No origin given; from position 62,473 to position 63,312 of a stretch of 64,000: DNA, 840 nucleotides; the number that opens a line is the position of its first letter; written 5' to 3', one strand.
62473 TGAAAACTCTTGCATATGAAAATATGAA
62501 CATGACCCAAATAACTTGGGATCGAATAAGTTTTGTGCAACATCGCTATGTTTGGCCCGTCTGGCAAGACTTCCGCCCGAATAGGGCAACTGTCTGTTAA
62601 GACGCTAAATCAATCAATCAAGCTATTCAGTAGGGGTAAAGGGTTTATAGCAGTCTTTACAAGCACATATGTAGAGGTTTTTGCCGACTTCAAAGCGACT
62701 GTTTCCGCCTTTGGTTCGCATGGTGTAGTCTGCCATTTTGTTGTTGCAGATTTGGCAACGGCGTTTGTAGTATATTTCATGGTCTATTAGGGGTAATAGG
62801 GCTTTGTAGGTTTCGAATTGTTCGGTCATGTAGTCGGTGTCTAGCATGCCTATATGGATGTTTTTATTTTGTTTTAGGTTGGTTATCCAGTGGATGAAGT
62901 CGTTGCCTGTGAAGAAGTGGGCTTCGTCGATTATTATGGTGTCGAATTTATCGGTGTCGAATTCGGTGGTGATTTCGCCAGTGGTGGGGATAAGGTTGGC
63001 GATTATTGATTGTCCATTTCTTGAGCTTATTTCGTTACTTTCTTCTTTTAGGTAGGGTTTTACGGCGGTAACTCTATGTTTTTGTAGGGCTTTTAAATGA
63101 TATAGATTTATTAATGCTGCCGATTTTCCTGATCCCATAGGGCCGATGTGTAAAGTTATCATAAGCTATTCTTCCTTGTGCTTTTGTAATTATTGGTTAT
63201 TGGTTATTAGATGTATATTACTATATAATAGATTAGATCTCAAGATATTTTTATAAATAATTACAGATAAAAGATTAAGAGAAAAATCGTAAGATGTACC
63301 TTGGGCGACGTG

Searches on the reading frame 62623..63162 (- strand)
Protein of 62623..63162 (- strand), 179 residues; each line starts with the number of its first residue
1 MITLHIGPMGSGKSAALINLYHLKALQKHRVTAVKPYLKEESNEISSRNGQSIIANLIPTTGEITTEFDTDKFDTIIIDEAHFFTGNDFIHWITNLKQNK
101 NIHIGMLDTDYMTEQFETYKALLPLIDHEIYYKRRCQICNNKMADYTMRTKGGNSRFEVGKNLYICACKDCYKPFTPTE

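Call 11: search_protein_families(library=pfam, proteins=[window:62623-63162:-])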
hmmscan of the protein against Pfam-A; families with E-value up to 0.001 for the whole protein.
window:62623-63162:- (179 aa): 3 families
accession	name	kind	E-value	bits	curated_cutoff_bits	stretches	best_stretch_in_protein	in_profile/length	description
PF00265.24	TK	-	1.9e-24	86.9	20.6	1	2-172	3-176/176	Thymidine kinase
PF04851.21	ResIII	-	0.00021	21.7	22.5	1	37-104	87-156/164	Type III restriction enzyme, res subunit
PF00270.35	DEAD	-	0.0003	21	26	0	51-98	93-143/167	DEAD/DEAH box helicase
